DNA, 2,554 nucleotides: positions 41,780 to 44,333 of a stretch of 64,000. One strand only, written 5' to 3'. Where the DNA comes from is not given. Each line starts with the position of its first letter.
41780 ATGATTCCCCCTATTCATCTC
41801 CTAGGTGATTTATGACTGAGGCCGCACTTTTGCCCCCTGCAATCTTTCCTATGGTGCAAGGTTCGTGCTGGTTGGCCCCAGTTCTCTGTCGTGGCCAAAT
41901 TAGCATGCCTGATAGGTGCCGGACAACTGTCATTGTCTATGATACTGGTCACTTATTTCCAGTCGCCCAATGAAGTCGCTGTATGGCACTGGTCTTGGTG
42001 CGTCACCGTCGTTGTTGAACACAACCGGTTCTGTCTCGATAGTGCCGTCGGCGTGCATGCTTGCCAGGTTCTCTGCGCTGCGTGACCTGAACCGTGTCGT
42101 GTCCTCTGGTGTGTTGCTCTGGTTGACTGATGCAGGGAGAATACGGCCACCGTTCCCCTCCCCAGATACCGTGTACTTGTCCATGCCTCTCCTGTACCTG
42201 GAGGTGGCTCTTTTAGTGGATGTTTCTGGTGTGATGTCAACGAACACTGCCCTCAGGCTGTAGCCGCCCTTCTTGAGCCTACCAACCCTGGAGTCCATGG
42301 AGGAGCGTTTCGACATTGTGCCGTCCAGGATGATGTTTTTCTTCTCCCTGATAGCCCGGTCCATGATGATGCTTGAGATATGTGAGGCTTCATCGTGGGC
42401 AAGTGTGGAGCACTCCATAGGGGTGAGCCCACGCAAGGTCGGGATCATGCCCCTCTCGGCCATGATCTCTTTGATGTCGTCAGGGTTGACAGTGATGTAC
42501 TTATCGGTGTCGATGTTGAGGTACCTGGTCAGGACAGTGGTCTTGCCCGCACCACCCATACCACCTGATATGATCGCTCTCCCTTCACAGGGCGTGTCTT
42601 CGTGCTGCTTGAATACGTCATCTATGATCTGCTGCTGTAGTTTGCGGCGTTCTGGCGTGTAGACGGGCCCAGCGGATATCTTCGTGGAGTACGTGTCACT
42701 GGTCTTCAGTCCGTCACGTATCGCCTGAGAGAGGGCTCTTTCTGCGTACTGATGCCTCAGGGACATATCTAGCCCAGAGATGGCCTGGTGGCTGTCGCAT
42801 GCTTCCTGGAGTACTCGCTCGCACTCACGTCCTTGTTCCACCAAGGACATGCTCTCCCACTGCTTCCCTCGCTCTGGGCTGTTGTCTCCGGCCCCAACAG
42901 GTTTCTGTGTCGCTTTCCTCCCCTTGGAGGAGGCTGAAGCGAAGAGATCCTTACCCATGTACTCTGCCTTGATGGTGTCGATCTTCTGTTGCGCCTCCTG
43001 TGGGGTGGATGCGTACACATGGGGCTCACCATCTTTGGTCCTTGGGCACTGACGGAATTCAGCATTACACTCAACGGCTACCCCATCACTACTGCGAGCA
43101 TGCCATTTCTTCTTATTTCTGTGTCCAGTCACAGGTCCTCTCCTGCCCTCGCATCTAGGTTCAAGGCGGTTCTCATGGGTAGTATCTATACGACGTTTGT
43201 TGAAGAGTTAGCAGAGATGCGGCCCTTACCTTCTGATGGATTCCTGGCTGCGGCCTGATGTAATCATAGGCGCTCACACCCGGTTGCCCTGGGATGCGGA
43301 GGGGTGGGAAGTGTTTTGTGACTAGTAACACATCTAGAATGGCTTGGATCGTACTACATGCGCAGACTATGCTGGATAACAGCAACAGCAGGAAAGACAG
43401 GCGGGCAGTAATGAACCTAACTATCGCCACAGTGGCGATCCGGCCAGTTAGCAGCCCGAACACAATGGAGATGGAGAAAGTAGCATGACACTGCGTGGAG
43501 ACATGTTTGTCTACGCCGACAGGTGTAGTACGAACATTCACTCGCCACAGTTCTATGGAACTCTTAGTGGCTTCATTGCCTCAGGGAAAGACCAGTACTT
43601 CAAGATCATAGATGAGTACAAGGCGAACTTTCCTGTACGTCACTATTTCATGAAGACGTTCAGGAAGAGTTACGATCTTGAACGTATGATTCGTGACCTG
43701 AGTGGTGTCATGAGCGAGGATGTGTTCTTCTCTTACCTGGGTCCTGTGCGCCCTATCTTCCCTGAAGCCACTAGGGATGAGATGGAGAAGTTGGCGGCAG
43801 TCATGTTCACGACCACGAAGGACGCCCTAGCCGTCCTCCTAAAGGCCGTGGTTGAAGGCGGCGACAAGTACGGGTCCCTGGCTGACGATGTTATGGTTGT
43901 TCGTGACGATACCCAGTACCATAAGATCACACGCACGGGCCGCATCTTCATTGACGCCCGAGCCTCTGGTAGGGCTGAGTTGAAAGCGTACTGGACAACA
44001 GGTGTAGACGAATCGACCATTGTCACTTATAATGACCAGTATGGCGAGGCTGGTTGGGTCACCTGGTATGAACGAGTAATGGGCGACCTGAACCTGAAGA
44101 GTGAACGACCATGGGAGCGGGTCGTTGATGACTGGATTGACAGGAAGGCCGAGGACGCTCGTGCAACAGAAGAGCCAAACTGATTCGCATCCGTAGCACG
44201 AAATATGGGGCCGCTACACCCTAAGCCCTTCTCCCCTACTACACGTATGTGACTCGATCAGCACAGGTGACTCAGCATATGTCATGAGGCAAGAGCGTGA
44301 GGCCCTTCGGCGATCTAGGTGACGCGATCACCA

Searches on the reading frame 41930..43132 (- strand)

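Call 3: search_protein_families(library=pfam, proteins=[window:41930-43132:-], max_evalue=0.1)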
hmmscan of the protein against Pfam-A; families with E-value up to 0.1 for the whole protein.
window:41930-43132:- (400 aa): 6 families
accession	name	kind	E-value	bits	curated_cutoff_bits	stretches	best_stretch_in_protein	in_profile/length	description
PF06414.18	Zeta_toxin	-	9.2e-18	64.8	22.3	1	185-335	17-157/199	Zeta toxin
PF13671.12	AAA_33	-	3.7e-12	47.2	27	1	188-320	3-126/143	AAA domain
PF13207.12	AAA_17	-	0.00074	20.3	27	1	191-319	2-129/136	AAA domain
PF13238.12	AAA_18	-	0.0064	17.4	29.4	1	190-312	4-111/128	AAA domain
PF02492.25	cobW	-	0.051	13.6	20.7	1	187-230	3-47/180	CobW/HypB/UreG, nucleotide-binding domain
PF25199.1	nSTAND_NTPase5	-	0.059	13.6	34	0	162-204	21-61/145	Novel STAND NTPase 5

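Call 4: search_protein_families(library=phrogs, proteins=[window:41930-43132:-], max_evalue=0.01)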
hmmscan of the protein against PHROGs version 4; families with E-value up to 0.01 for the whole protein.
window:41930-43132:- (400 aa): 6 families
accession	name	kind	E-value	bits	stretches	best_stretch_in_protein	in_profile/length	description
phrog_16619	-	head and packaging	3.7e-09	35.7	1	157-314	405-561/1440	minor head protein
phrog_24083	-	unknown function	3.2e-06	26.6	1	244-314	206-277/1233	-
phrog_2071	-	other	3.5e-05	24.7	1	187-317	19-124/282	ATPase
phrog_25145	-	unknown function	0.00033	20.9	1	186-315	110-236/308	-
phrog_505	-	other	0.00038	21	1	187-321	5-132/295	polynucleotide kinase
phrog_5268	-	unknown function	0.001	19.6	0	247-296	109-158/278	-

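Call 5: search_protein_families(library=ncbifam, proteins=[window:41930-43132:-], max_evalue=0.1)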
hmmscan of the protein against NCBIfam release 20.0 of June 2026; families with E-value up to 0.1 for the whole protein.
window:41930-43132:- (400 aa): 0 families

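Call 31: search_protein_families(library=padloc, proteins=[window:41930-43132:-], max_evalue=0.01)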
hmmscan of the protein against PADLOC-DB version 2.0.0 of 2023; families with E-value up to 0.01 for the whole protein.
window:41930-43132:- (400 aa): 0 families

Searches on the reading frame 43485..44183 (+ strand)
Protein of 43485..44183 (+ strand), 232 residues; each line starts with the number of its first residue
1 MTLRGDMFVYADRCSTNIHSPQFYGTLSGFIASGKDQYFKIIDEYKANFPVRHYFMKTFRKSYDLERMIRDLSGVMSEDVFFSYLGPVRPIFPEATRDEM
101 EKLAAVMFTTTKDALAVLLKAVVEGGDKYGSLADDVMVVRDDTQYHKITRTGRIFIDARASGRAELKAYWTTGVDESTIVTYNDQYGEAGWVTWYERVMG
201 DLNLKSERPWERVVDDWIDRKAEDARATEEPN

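Call 3: search_protein_families(library=pfam, proteins=[window:43485-44183:+], max_evalue=0.1)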
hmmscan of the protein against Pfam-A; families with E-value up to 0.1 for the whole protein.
window:43485-44183:+ (232 aa): 0 families

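Call 4: search_protein_families(library=phrogs, proteins=[window:43485-44183:+], max_evalue=0.01)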
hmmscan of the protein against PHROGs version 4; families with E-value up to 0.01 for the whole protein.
window:43485-44183:+ (232 aa): 0 families

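Call 5: search_protein_families(library=ncbifam, proteins=[window:43485-44183:+], max_evalue=0.1)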
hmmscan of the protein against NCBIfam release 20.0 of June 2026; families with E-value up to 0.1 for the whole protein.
window:43485-44183:+ (232 aa): 1 family
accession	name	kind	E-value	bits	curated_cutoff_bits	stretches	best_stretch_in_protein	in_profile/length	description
NF006212.0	PRK08339.1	equivalog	0.012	15.2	339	1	53-107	61-116/263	short chain dehydrogenase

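Call 31: search_protein_families(library=padloc, proteins=[window:43485-44183:+], max_evalue=0.01)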
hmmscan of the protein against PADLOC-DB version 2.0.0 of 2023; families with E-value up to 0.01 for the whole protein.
window:43485-44183:+ (232 aa): 0 families
